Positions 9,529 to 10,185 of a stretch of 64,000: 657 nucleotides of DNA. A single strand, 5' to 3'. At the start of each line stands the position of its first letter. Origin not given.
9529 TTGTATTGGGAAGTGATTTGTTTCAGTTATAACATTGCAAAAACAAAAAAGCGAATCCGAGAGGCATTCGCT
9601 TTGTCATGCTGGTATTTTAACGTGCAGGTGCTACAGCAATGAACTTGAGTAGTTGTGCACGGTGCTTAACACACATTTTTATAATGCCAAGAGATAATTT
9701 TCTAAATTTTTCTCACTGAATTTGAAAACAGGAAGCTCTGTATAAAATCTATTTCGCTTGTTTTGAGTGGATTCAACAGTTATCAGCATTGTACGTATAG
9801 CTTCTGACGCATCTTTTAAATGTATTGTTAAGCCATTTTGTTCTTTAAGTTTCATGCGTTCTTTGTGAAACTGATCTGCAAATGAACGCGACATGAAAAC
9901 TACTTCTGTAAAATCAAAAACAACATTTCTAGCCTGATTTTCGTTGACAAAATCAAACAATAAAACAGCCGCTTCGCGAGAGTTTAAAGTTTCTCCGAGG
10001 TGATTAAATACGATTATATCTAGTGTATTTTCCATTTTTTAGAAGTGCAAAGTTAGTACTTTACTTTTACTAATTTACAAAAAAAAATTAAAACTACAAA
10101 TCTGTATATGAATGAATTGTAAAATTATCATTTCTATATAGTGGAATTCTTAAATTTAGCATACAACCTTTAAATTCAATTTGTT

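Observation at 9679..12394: SIR2 NADase + SpoIIAB/RsbW-like GHKL ATPase + STAS-like protein: candidate partner-switch-gated abortive-infection system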

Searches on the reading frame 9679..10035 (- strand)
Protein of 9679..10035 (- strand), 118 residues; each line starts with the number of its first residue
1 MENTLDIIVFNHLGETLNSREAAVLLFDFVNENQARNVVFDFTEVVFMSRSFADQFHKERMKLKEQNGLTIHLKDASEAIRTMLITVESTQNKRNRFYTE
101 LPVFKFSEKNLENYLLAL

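Call 3: search_protein_families(library=pfam, proteins=[window:9679-10035:-], max_evalue=1)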
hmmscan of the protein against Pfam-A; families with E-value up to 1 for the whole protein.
window:9679-10035:- (118 aa): 4 families
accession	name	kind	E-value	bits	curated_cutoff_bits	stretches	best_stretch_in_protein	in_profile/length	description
PF17673.6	DUF5532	-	0.0021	18.6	26.4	1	52-108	29-85/92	Family of unknown function (DUF5532)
PF01740.26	STAS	-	0.0056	16.9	22.6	1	26-84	31-88/106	STAS domain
PF05226.16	CHASE2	-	0.03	14.3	26.3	1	19-101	53-129/257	CHASE2 domain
PF14213.11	DUF4325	-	0.042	14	23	1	28-55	7-36/64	STAS-like domain of unknown function (DUF4325)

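Call 4: search_protein_families(library=padloc, proteins=[window:9679-10035:-], max_evalue=1)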
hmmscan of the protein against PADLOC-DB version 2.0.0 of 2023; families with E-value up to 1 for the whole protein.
window:9679-10035:- (118 aa): 0 families

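Call 5: search_protein_families(library=ncbifam, proteins=[window:9679-10035:-], max_evalue=1)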
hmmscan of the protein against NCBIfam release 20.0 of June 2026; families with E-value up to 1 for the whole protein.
window:9679-10035:- (118 aa): 2 families
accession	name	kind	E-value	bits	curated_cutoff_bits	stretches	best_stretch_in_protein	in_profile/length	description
NF002134.0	PRK00971.1-4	equivalog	0.0049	15.6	557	1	12-85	333-406/429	glutaminase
TIGR02886.1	spore_II_AA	equivalog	0.062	13.3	114.75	1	28-84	32-87/106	anti-sigma F factor antagonist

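Call 36: find_homologous_proteins(query=window:9679-10035:-)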
Query window:9679-10035:- (118 aa): 28 proteins with E <= 0.001 among 35 candidates.
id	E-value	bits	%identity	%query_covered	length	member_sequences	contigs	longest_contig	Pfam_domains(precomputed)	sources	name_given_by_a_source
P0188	8.5e-65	233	95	100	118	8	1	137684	-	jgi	jgi:anti-anti-sigma regulatory factor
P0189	4.0e-61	221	87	100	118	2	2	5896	-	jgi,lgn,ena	jgi:anti-anti-sigma regulatory factor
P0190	7.5e-60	217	90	100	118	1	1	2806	-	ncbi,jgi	jgi:hypothetical protein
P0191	7.9e-53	195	78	100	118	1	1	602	-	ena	-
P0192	3.8e-48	180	73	100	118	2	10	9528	-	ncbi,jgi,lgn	jgi:hypothetical protein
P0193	5.9e-45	169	72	100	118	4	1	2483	-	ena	-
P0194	7.3e-45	169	73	100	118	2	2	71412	-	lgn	-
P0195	2.3e-44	168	70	100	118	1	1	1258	-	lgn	-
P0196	1.4e-43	165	71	100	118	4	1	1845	-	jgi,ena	jgi:anti-anti-sigma regulatory factor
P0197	1.8e-43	165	71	100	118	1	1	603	-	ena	-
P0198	1.9e-43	165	71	100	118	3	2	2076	-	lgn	-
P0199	4.6e-43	163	71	100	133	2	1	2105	-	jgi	jgi:hypothetical protein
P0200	1.2e-42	162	69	100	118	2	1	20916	-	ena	-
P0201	8.8e-42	159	69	100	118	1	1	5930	-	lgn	-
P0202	6.7e-40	153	64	100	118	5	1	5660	-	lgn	-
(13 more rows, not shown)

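Call 37: find_encoding_contigs(protein=P0188, flank=10000, max_places=3)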
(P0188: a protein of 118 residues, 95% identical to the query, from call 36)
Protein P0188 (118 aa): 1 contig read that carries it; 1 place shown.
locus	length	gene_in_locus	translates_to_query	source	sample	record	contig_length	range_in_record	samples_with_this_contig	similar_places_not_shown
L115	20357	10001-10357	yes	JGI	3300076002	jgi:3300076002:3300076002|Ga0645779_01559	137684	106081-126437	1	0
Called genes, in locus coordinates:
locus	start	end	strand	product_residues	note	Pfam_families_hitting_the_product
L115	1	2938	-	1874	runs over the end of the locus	PF11974:bMG3, PF01835:MG2, PF17972:bMG5, PF17962:bMG6, PF07703:A2M_BRD, PF00207:A2M, PF17973:bMG10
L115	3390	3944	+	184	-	PF13635:DUF4143 (weak)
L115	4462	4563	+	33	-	-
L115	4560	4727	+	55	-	PF00515:TPR_1 (faint), PF07719:TPR_2 (faint)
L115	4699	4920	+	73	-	-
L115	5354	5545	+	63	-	-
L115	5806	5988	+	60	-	-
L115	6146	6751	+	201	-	PF08761:dUTPase_2 (weak), PF03819:MazG (weak), PF12643:MazG-like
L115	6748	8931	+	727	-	PF04851:ResIII (faint), PF09848:SLFN-g3_helicase, PF00717:Peptidase_S24 (faint)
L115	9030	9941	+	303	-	-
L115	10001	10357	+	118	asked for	-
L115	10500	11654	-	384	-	PF16822:ALGX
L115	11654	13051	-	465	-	PF03062:MBOAT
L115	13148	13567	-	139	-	PF02867:Ribonuc_red_lgC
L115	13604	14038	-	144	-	PF02867:Ribonuc_red_lgC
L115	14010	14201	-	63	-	PF02867:Ribonuc_red_lgC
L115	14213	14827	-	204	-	PF02867:Ribonuc_red_lgC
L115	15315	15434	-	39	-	-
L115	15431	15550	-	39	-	PF03477:ATP-cone (weak)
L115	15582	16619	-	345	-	PF00268:Ribonuc_red_sm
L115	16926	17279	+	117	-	PF18912:DZR_2 (weak)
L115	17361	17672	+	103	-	PF15609:PRTase_2 (weak)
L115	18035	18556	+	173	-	PF00072:Response_reg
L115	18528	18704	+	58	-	PF00486:Trans_reg_C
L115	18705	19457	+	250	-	PF03544:TonB_C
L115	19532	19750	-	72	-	PF00196:GerE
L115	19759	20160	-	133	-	PF00072:Response_reg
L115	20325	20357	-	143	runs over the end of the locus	PF02518:HATPase_c, PF13589:HATPase_c_3 (weak)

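Call 38: find_encoding_contigs(protein=P0194, flank=10000, max_places=2)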
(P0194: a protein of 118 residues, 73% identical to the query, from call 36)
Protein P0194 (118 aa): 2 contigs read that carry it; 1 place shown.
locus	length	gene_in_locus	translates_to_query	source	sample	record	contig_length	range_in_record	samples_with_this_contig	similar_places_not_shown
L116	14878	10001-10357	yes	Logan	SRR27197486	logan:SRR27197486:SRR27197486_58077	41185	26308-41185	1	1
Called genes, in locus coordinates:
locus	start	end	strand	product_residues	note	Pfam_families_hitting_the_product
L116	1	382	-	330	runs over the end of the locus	PF00108:Thiolase_N, PF08392:FAE1_CUT1_RppA (faint), PF08545:ACP_syn_III, PF08541:ACP_syn_III_C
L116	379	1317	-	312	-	PF02504:FA_synthesis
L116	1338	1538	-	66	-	PF01783:Ribosomal_L32p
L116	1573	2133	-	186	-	PF02620:YceD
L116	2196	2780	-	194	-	-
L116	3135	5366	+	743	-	PF17678:Glyco_hydro_92N, PF07971:Glyco_hydro_92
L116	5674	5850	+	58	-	PF07927:HicA_toxin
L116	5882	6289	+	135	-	-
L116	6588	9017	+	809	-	-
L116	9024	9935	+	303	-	-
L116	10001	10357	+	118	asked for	-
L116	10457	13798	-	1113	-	PF17757:UvrB_inter, PF02559:CarD_TRCF_RID, PF04851:ResIII, PF00270:DEAD, PF00271:Helicase_C, PF03461:TRCF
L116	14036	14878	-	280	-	?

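Call 47: search_protein_families(library=pfam, alignment_id=A3, max_evalue=0.1)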
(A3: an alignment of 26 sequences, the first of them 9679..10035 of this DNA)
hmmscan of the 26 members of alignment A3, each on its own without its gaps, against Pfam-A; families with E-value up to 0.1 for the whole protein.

A. member 1, window:9679-10035:- (118 aa): 4 families
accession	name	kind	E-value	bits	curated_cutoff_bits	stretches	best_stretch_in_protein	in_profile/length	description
PF17673.6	DUF5532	-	0.0021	18.6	26.4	1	52-108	29-85/92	Family of unknown function (DUF5532)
PF01740.26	STAS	-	0.0056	16.9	22.6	1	26-84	31-88/106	STAS domain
PF05226.16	CHASE2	-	0.03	14.3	26.3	1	19-101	53-129/257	CHASE2 domain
PF14213.11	DUF4325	-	0.042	14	23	0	28-55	7-36/64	STAS-like domain of unknown function (DUF4325)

B. families by the number of members that match (of 26 scanned): 26 families (the first 25 are shown)
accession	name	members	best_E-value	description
PF14213.11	DUF4325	23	4e-05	STAS-like domain of unknown function (DUF4325)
PF01740.26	STAS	21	0.00014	STAS domain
PF17673.6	DUF5532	15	0.00038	Family of unknown function (DUF5532)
PF20515.4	2OG-FeII_Oxy_6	5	0.01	Tet-like 2OG-Fe(II) oxygenase superfamily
PF05226.16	CHASE2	3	0.022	CHASE2 domain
PF18285.6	LuxT_C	2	0.0053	Tetracycline repressor LuxT C-terminal domain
PF11582.13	DUF3240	2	0.012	Protein of unknown function (DUF3240)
PF02403.27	Seryl_tRNA_N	2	0.014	Seryl-tRNA synthetase N-terminal domain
PF13466.11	STAS_2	2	0.014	STAS domain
PF03564.21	DUF1759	1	0.0055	Protein of unknown function (DUF1759)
PF03746.21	LamB_YcsF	1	0.0059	LamB/YcsF family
PF20018.4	VMAP-M14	1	0.018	vWA-MoxR associated protein middle region (VMAP-M) 14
PF15972.10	Unpaired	1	0.02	Unpaired protein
PF10345.15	Cohesin_load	1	0.026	Cohesin loading factor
PF15162.11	SCRE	1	0.032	Protein SPO16 homolog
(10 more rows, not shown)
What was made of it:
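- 9679..10035 (-): S: single STAS-like (DUF4325-type) protein of 118 aa. It has the near-invariant motif F-M-S49-R-S51-F-A-D and a conserved C-terminal tail (LPVFKFS...YLL). DUF4325 hits 23/26 family members and STAS 21/26 (call 47).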

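Call 48: search_solved_structures(query=A3, max_evalue=10, show_alignments=3)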
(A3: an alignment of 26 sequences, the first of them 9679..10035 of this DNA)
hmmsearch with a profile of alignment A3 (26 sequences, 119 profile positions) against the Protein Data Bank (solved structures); distinct sequences matched with E-value up to 10: 6.
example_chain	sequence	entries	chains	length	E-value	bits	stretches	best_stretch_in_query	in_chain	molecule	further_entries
1ckv_A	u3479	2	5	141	0.12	15.4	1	50-95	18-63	PROTEIN (PROTEIN B) | Methane monooxygenase regulatory protein B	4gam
3t6o_A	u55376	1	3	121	0.43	13.6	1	9-86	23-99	Sulfate transporter/antisigma-factor antagonist STAS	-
1ecx_A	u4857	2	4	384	0.69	13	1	74-103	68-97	AMINOTRANSFERASE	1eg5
6iyb_B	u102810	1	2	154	0.74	12.9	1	76-94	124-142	Oxysterol-binding protein-related protein 1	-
8zq3_B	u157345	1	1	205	2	11.5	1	76-94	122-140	Oxysterol-binding protein-related protein 1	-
8hr5_A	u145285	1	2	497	8.3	9.5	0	43-99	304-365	Transposase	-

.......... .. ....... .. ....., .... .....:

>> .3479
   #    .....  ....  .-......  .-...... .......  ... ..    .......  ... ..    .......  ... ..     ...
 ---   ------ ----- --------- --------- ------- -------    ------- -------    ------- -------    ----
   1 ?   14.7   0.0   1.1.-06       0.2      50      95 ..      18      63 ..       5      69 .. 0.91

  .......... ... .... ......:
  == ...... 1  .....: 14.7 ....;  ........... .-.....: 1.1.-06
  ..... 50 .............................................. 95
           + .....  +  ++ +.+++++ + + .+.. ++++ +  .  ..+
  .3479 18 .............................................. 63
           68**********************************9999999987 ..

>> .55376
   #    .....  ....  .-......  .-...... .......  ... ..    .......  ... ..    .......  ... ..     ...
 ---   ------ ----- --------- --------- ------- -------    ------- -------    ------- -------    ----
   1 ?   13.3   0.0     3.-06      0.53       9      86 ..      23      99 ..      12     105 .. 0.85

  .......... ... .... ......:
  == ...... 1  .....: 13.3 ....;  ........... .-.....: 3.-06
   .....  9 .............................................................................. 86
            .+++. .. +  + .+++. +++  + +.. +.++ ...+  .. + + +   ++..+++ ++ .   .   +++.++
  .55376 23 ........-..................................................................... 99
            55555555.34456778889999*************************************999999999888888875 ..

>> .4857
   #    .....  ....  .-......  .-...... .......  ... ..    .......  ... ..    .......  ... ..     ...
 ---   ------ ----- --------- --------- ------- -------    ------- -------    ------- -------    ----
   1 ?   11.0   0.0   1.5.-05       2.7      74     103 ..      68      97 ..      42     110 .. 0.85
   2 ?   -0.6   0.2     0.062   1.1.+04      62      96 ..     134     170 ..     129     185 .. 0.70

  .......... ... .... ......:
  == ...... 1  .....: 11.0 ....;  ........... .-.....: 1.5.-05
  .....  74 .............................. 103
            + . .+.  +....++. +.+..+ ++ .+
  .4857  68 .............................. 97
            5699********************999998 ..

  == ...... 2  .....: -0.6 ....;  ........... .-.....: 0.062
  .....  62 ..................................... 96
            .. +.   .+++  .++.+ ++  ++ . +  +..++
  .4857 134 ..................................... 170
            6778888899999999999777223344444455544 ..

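Call 59: predict_structure(alignment_id=A3)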
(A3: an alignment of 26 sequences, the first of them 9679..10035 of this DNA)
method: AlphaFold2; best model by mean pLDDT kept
length: 118 residues; sequences in the alignment: 26
mean_pLDDT: 80.9   pTM: 0.65
mean pLDDT of the five models: 80.9, 80.4, 77.9, 76.7, 70.5
residues with pLDDT >= 90: 34; 70-90: 55; 50-70: 26; < 50: 3
segments of 3 or more residues with pLDDT < 50: none
pLDDT, mean of each block of 10 residues (from residue 1): 81 89 92 87 91 92 85 89 88 55 57 61
secondary structure, 60 per line:
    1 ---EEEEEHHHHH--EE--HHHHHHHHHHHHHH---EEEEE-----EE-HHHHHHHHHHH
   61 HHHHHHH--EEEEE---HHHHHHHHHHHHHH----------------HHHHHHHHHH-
elements in order: E4-8 H9-13 H20-33 E37-41 H50-67 E70-74 H78-91 H108-117
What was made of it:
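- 9679..10035 (-): In the model, the STAS core (residues 1-91) is confident, and the tail (92-118) is low-confidence with a terminal helix (call 59).
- On CapK-CapS: S is 118 aa with no extra domain (call 59).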

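Call 66: fold_search(model_id=the predicted structure, library=pdb)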
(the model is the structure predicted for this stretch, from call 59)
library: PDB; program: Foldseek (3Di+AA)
matches with E <= 10: 1071; with E <= 0.001: 0
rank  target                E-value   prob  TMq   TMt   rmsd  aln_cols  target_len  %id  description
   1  6jhk_A                2.0e-02  1.00  0.54  0.54   3.1        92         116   18  Crystal Structure of Bacillus subtilis RsbS (released 2019-09-11)
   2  5eus                  2.0e-02  0.99  0.42  0.39   3.7        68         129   19  Rat prestin STAS domain in complex with bromide (released 2015-12-16)
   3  6jhk_B                3.2e-02  1.00  0.55  0.56   2.9        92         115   18  Crystal Structure of Bacillus subtilis RsbS (released 2019-09-11)
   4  7ch7_E                3.2e-02  0.98  0.45  0.53   3.9        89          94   11  Cryo-EM structure of E.coli MlaFEB (released 2021-05-19)
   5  1thn_B                4.1e-02  1.00  0.57  0.59   3.1        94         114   16  Crystal Structures of the ADP and ATP bound forms of the Bacillus Anti-sigma factor SpoIIAB in complex with the Anti-a (released 2004-06-15)
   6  1tid_B                4.1e-02  1.00  0.56  0.56   3.1        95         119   17  Crystal Structures of the ADP and ATP bound forms of the Bacillus Anti-sigma factor SpoIIAB in complex with the Anti-a (released 2004-06-15)
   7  3mgl_B                4.1e-02  1.00  0.55  0.52   3.6        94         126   10  Crystal structure of permease family protein from Vibrio cholerae (released 2010-04-21)
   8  3llo                  4.1e-02  0.99  0.45  0.41   3.3        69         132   20  Crystal structure of the STAS domain of motor protein prestin (anion transporter SLC26A5) (released 2010-05-26)
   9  3mgl_A                5.3e-02  0.99  0.55  0.51   3.4        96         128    9  Crystal structure of permease family protein from Vibrio cholerae (released 2010-04-21)
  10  5euz                  6.0e-02  0.98  0.44  0.40   3.5        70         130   18  Rat prestin STAS domain in complex with iodide (released 2015-12-16)
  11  5eux                  6.4e-02  0.98  0.44  0.40   3.6        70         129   18  Rat prestin STAS domain in complex with thiocyanate (released 2015-12-16)
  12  9qyh_A                6.9e-02  0.97  0.45  0.32   4.1        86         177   12  PARP9 Macro Domain 2 in complex with NAD+ (released 2025-05-28)
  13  5ezb_A                9.4e-02  0.99  0.51  0.44   2.5        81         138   11  Chicken prestin STAS domain (released 2015-12-16)
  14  6m36_F                1.0e-01  0.96  0.48  0.58   3.8        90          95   19  The crystal structure of B. subtilis RsbV/RsbW complex in the monoclinic crystal form (released 2020-07-15)
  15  1tid_D                1.1e-01  0.99  0.58  0.58   3.1        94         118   16  Crystal Structures of the ADP and ATP bound forms of the Bacillus Anti-sigma factor SpoIIAB in complex with the Anti-a (released 2004-06-15)
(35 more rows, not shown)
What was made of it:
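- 9679..10035 (-): Foldseek hits RsbS, SpoIIAA and RsbV at TM 0.54-0.58 (call 66).
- On SpoIIAB/SpoIIAA-type partner switch: It hits SpoIIAA and RsbS at TM 0.54-0.58 (call 66).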

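Call 71: search_protein_families(library=pfam, proteins=[L116:6588-9017:+], max_evalue=0.001)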
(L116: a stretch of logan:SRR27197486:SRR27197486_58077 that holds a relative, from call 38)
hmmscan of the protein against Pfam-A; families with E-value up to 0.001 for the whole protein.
L116:6588-9017:+ (809 aa): 0 families

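Call 86: search_protein_families(library=padloc, proteins=[L116:6588-9017:+, L115:6748-8931:+, L115:6146-6751:+], max_evalue=0.001)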
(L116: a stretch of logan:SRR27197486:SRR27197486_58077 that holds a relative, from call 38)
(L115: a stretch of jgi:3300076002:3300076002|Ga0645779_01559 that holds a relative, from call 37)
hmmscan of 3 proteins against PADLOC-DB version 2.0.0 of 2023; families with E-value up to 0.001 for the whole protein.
L116:6588-9017:+ (809 aa): 0 families

L115:6748-8931:+ (727 aa): 5 families
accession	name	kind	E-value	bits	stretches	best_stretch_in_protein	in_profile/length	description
PDLC04925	PDC-S14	-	7.9e-11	39.5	1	25-115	56-150/301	-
PDLC04923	PDC-S14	-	1.4e-08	32.2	1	30-108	69-152/320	-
PDLC04922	PDC-S14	-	4.8e-05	20.8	1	26-109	44-125/305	-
PDLC03701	HEase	-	5.1e-05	21.2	1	34-105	5-74/271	homing endonuclease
PDLC01439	typeIV_DinG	-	0.00025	17.9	0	151-200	7-53/575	CAS-IV-A; associated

L115:6146-6751:+ (201 aa): 0 families
